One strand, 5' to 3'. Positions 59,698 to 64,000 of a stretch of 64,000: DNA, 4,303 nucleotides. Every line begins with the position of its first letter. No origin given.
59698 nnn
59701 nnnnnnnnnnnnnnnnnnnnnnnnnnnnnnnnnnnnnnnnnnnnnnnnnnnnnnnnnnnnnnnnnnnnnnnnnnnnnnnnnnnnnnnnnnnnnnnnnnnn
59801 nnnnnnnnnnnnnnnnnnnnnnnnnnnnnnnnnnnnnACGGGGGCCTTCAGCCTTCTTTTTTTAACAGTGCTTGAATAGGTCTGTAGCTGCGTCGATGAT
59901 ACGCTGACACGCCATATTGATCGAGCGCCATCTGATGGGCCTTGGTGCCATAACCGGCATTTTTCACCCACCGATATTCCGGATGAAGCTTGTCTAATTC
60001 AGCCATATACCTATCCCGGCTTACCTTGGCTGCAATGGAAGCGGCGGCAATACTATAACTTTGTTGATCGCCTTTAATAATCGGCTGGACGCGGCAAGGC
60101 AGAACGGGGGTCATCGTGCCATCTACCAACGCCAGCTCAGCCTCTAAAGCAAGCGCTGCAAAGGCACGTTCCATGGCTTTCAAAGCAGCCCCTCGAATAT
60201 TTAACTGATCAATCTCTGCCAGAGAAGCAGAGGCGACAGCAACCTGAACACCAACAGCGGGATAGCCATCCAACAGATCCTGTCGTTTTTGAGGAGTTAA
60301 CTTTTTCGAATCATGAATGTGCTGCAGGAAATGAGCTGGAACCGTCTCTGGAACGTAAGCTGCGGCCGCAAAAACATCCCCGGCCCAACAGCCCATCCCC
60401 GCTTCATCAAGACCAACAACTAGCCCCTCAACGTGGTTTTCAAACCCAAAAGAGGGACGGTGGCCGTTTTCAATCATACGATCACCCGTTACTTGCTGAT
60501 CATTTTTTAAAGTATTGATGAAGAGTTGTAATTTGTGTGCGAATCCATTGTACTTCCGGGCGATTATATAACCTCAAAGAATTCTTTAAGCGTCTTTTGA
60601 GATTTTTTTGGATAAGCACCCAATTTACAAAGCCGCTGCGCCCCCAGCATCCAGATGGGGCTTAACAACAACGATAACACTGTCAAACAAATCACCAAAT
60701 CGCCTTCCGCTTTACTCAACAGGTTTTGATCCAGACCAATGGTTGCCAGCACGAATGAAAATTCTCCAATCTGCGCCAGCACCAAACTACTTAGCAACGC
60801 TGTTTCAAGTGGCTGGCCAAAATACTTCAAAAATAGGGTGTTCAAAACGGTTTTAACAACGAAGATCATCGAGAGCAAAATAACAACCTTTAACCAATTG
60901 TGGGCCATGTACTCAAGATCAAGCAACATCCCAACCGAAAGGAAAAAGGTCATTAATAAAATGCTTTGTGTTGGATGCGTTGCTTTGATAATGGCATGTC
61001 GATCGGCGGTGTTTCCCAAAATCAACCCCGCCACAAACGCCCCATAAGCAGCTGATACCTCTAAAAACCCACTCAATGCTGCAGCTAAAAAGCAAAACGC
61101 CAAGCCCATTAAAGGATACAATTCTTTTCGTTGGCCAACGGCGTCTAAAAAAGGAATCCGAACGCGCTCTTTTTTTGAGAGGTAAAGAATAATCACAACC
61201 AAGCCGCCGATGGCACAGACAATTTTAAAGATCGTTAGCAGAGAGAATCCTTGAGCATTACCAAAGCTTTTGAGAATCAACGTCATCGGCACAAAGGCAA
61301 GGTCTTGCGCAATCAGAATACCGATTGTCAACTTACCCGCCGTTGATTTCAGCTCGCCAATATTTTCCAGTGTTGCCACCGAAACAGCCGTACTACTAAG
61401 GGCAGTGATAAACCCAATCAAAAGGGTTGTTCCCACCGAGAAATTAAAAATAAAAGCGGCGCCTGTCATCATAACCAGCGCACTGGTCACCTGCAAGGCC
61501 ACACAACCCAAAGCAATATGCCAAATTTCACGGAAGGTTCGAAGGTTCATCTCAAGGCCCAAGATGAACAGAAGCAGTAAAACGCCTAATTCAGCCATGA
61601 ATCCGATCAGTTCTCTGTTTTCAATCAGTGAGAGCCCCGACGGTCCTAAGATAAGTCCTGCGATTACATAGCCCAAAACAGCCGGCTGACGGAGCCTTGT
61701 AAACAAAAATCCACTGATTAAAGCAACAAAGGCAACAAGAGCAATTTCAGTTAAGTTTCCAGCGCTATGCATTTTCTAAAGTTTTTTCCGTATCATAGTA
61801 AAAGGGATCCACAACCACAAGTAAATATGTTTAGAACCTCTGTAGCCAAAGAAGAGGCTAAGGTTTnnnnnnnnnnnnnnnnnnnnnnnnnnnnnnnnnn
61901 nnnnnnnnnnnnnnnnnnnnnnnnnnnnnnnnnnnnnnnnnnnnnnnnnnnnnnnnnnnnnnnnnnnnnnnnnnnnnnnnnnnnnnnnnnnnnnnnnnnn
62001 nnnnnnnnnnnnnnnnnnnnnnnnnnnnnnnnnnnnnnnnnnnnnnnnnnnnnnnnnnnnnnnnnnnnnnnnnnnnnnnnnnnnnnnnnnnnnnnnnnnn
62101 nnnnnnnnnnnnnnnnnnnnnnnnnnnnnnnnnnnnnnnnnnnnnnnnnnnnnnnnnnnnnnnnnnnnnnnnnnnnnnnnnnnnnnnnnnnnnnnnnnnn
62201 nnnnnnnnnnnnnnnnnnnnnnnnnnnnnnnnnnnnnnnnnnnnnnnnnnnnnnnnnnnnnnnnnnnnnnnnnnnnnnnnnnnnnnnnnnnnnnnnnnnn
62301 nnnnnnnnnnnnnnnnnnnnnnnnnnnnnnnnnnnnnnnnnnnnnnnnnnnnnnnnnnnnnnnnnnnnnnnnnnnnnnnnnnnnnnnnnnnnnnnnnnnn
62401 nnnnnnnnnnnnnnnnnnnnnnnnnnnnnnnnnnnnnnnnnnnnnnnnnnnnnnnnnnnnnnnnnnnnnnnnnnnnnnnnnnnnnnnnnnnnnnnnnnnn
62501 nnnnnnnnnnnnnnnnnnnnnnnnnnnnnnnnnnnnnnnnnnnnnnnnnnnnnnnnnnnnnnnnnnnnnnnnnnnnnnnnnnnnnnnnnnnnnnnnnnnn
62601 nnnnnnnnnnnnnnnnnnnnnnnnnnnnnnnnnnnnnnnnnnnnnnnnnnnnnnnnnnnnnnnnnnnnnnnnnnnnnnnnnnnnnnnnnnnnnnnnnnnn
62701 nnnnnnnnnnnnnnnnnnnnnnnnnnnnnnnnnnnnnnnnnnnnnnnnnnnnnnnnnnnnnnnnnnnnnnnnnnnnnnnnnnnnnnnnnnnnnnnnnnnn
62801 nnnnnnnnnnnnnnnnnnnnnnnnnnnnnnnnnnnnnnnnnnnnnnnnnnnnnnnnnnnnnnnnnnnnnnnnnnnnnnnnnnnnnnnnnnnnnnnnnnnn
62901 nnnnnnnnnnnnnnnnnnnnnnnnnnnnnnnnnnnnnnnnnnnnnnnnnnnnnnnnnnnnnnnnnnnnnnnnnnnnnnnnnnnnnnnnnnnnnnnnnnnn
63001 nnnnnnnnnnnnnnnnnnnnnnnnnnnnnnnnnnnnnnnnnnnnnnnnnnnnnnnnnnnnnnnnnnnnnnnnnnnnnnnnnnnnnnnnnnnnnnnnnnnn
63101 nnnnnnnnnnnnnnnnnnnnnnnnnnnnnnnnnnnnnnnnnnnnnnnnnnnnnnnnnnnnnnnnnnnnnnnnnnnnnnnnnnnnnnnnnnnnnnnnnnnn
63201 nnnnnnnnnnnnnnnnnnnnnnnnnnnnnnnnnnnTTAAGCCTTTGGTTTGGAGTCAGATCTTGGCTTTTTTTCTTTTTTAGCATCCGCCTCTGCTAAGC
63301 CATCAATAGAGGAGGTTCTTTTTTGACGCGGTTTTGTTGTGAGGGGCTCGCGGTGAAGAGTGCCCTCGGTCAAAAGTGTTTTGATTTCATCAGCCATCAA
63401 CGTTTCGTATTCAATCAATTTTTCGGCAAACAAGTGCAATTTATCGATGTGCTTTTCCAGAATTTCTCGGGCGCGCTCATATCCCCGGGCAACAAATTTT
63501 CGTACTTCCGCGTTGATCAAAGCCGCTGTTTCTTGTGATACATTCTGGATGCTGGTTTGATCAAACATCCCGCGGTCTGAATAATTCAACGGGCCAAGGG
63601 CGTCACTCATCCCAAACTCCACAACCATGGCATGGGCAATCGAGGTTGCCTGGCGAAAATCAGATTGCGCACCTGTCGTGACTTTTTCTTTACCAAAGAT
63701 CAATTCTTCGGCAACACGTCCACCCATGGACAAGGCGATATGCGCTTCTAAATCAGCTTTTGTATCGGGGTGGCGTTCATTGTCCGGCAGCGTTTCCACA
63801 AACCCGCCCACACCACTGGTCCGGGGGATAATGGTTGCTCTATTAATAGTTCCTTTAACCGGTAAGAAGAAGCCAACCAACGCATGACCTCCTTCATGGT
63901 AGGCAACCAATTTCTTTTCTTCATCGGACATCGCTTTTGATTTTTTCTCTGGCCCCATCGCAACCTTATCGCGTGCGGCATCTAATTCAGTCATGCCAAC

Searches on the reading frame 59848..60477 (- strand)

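Call 77: search_protein_families(library=pfam, proteins=[window:59848-60477:-], max_evalue=0.01)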
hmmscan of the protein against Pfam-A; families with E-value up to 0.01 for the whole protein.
window:59848-60477:- (209 aa): 1 family
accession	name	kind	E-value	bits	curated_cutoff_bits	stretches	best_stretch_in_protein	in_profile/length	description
PF01351.25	RNase_HII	-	3.5e-35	122.2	25.8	1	21-199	1-197/199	Ribonuclease HII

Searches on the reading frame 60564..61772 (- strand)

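Call 77: search_protein_families(library=pfam, proteins=[window:60564-61772:-], max_evalue=0.01)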
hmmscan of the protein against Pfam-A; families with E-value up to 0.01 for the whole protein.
window:60564-61772:- (402 aa): 1 family
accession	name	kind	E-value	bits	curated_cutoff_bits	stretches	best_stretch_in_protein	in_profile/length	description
PF00999.27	Na_H_Exchanger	-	1.6e-55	188.9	26.2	1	15-374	2-373/375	Sodium/hydrogen exchanger, transmembrane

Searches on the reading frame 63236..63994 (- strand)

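Call 77: search_protein_families(library=pfam, proteins=[window:63236-63994:-], max_evalue=0.01)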
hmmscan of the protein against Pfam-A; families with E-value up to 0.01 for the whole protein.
window:63236-63994:- (252 aa): 1 family
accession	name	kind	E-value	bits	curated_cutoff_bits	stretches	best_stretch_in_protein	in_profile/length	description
PF01434.24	Peptidase_M41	-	2.5e-61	207.3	29.9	1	21-207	2-191/191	Peptidase family M41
